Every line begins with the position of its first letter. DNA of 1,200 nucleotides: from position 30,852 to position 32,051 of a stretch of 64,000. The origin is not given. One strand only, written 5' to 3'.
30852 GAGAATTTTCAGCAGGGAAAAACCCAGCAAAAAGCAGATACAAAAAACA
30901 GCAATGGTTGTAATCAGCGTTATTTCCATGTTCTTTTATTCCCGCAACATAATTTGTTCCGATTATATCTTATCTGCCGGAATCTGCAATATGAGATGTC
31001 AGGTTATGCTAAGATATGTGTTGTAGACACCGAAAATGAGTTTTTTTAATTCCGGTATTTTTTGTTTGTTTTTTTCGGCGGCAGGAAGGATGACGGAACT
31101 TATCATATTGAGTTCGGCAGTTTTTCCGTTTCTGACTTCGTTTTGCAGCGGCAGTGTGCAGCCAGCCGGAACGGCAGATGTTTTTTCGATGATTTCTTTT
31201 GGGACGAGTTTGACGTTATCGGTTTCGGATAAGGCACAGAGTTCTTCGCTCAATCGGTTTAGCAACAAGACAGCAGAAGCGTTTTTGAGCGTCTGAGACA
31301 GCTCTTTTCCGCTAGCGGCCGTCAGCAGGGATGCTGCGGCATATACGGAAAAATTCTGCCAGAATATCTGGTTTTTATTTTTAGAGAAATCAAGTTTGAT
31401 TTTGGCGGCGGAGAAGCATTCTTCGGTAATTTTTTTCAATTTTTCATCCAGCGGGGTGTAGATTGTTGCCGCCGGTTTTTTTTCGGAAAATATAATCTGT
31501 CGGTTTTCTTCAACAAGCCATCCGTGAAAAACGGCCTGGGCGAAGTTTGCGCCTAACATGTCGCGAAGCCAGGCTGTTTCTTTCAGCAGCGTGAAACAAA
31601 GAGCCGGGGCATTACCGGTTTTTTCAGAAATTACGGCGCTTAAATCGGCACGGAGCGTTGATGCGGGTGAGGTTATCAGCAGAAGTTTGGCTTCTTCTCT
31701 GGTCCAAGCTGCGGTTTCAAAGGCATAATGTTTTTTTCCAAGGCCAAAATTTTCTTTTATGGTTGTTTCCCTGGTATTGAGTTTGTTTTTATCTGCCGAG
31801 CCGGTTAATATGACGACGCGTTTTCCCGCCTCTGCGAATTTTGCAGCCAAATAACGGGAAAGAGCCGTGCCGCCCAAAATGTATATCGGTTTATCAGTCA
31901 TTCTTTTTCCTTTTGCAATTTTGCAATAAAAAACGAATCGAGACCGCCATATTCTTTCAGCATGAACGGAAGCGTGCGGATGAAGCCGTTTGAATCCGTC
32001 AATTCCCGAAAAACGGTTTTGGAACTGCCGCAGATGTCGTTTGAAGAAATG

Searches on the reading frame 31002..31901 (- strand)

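Call 27: search_protein_families(library=pfam, proteins=[window:31002-31901:-], max_evalue=0.00001)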
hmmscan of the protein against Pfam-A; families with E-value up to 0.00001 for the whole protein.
window:31002-31901:- (300 aa): 0 families

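Call 79: search_protein_families(library=pfam, proteins=[window:31002-31901:-], max_evalue=0.05)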
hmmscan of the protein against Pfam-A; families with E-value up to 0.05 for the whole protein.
window:31002-31901:- (300 aa): 2 families
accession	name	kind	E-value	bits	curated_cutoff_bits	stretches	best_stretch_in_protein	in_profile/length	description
PF08546.17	ApbA_C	-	1.1e-05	26.3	22.7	1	178-288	4-117/125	Ketopantoate reductase PanE/ApbA C terminal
PF02558.23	ApbA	-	7.9e-05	22.7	22.2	1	6-91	1-87/150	Ketopantoate reductase PanE/ApbA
